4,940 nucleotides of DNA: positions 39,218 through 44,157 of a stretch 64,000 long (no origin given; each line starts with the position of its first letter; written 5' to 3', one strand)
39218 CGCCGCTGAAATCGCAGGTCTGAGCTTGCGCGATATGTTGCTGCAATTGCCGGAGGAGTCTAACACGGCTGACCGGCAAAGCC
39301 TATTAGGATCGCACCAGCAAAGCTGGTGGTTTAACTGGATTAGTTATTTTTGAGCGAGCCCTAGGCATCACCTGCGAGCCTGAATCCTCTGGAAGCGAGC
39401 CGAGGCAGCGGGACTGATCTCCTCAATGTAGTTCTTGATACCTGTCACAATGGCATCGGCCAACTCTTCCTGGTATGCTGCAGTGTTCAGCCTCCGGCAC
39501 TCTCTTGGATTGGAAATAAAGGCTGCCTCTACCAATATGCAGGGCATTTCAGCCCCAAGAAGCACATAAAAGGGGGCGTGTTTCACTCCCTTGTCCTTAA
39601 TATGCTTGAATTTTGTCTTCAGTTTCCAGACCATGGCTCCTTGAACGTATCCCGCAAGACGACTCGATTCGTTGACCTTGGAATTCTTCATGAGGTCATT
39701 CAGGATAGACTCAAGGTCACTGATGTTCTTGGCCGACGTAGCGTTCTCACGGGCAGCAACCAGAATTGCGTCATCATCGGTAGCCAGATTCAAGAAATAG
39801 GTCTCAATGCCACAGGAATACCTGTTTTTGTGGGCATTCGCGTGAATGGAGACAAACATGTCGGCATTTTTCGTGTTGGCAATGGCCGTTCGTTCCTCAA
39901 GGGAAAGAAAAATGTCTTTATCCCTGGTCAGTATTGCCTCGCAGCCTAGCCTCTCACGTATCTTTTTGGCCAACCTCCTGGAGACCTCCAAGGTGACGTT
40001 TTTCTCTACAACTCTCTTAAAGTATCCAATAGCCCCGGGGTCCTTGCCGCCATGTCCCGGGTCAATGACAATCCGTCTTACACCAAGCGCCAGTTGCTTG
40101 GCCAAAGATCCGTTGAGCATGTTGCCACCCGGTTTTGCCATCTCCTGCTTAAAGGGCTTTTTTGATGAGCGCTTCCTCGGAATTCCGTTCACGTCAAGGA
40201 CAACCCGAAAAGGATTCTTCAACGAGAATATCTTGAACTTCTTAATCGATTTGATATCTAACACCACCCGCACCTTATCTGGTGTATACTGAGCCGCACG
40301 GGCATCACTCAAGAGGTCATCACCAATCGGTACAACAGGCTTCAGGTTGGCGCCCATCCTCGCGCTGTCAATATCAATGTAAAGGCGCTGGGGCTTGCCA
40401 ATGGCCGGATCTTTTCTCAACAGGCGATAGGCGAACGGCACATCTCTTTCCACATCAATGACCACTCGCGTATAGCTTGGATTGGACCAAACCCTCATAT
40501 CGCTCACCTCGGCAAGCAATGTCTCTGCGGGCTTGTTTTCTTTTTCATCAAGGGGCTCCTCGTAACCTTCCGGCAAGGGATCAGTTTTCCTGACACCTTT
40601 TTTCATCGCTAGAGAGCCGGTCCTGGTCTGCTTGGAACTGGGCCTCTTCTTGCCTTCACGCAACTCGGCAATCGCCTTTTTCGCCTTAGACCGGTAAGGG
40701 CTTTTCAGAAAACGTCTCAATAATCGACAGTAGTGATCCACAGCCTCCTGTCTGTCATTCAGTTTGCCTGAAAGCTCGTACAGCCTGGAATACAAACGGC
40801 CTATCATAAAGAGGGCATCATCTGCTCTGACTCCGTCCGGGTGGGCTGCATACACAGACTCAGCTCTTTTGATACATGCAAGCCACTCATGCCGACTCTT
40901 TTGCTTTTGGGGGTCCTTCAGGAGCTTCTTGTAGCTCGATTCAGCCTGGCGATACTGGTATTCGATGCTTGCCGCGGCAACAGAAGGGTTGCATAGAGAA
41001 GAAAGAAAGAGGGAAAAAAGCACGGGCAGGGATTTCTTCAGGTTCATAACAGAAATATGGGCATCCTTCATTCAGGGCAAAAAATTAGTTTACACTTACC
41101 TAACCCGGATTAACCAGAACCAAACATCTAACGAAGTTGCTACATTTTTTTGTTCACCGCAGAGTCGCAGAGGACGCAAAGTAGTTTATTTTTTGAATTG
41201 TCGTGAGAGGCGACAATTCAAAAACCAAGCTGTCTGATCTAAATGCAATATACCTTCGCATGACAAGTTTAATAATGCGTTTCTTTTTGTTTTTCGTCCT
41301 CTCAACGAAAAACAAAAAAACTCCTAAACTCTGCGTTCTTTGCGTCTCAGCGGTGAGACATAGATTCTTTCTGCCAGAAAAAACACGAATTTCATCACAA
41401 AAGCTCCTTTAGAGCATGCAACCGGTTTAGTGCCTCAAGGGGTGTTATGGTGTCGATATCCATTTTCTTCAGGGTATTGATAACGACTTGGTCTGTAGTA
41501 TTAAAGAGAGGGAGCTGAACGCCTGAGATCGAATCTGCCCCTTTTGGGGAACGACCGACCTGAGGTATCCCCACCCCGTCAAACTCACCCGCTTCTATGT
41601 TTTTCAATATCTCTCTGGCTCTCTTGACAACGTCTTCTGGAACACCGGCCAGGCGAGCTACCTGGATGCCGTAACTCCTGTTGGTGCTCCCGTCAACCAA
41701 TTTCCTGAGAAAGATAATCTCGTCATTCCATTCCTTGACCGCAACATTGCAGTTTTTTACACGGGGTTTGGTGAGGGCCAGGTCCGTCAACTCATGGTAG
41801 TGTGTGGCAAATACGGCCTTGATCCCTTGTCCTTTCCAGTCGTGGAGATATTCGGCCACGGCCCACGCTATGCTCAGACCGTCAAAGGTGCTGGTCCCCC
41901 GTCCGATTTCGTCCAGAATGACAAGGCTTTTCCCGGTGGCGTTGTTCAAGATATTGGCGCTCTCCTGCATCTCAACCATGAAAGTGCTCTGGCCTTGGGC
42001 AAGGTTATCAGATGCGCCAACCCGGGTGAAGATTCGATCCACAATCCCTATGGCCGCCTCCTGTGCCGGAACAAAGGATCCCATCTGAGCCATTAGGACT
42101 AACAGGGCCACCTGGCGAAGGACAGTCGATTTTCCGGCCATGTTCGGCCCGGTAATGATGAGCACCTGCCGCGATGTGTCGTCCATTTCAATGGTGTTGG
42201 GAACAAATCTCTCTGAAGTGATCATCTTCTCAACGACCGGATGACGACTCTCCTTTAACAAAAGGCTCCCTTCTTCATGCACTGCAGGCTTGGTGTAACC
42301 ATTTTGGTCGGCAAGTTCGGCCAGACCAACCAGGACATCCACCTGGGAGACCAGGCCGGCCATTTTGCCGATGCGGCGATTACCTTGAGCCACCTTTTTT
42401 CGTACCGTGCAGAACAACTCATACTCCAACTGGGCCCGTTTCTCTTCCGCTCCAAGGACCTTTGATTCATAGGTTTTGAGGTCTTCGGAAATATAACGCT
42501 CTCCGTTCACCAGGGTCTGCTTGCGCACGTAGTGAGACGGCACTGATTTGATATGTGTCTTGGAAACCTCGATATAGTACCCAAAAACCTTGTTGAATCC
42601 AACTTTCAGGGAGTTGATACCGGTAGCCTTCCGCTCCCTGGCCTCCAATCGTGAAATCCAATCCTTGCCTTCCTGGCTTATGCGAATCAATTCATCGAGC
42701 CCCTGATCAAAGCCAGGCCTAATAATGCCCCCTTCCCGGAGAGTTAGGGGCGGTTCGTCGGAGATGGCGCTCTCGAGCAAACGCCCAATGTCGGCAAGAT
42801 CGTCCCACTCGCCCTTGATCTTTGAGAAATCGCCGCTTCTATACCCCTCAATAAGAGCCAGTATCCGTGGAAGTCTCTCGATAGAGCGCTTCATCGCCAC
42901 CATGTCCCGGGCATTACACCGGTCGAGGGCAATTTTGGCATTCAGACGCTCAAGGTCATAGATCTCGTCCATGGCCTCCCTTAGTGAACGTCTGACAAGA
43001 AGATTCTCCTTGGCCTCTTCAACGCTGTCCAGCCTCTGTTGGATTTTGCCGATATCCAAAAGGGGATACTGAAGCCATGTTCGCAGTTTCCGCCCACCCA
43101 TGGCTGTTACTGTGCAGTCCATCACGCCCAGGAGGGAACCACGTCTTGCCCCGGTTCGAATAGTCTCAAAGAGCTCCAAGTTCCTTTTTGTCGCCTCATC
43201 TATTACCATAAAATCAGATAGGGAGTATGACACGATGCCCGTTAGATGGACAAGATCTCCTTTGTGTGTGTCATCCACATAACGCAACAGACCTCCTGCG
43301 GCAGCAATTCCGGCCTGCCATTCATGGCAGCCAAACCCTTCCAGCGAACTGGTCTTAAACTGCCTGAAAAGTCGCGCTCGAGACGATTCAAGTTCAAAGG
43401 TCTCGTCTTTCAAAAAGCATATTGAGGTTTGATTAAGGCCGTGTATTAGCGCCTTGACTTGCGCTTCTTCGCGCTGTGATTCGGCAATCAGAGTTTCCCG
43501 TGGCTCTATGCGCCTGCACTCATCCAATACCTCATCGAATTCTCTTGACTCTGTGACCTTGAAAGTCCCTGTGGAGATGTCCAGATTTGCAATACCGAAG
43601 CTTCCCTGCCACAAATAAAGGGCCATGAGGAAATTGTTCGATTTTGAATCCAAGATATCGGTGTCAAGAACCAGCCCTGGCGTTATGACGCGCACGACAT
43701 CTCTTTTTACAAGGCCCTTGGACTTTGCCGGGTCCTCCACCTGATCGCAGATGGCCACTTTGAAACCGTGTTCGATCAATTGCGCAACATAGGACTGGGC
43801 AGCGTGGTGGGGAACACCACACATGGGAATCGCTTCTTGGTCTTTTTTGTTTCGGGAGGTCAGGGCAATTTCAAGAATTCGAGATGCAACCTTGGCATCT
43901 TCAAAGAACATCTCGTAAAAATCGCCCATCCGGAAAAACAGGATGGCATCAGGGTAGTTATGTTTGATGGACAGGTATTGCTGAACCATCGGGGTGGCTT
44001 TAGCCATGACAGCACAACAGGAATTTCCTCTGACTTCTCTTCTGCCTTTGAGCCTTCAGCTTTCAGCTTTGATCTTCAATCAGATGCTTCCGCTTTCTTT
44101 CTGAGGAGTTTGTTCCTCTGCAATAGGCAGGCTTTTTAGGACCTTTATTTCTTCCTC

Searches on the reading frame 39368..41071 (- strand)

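Call 76: search_protein_families(library=pfam, proteins=[window:39368-41071:-], max_evalue=0.00001)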
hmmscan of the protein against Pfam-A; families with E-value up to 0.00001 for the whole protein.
window:39368-41071:- (567 aa): 2 families
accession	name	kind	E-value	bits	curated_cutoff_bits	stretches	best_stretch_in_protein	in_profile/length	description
PF01520.23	Amidase_3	-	7.7e-53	179.5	27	1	334-547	1-174/174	N-acetylmuramoyl-L-alanine amidase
PF11741.13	AMIN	-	1.7e-08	34.9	20.5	0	192-275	2-80/101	AMIN domain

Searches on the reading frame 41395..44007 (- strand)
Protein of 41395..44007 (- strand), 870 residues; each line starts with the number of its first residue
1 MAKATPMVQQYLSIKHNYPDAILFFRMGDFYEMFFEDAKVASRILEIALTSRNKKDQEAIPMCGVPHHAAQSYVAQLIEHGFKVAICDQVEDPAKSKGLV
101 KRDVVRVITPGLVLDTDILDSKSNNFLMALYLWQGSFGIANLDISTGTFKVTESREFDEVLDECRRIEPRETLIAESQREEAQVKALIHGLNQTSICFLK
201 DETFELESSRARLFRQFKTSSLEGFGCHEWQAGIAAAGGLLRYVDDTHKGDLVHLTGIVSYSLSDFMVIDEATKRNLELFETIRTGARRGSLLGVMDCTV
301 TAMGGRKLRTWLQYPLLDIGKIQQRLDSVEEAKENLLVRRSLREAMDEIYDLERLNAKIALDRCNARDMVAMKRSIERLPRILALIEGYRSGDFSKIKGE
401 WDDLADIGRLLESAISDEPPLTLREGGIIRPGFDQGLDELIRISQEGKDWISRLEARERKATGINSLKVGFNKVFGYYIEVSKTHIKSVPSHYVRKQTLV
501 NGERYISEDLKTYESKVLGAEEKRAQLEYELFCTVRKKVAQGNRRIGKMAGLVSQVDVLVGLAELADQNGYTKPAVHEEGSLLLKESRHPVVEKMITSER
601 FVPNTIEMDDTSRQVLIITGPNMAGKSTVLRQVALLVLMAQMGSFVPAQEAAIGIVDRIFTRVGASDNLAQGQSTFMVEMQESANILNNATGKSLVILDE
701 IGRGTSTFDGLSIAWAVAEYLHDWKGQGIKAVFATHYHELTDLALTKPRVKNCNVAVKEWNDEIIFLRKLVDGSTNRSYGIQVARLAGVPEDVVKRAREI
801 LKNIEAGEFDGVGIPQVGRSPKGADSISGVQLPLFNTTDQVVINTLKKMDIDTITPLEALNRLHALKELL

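Call 76: search_protein_families(library=pfam, proteins=[window:41395-44007:-], max_evalue=0.00001)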
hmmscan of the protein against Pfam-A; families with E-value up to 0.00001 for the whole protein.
window:41395-44007:- (870 aa): 5 families
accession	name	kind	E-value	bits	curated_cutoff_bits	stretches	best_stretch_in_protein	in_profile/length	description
PF00488.27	MutS_V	-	1.9e-84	282.8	30.2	1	616-805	1-188/188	MutS domain V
PF05192.23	MutS_III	-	8e-48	163.8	34.1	1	272-563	1-194/194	MutS domain III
PF01624.25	MutS_I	-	1.6e-46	157.6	20.6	1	5-116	1-112/113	MutS domain I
PF05190.23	MutS_IV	-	1.3e-28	99.5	22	1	432-523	1-92/92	MutS family domain IV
PF05188.22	MutS_II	-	2.2e-23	83.5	25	1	125-255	1-132/133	MutS domain II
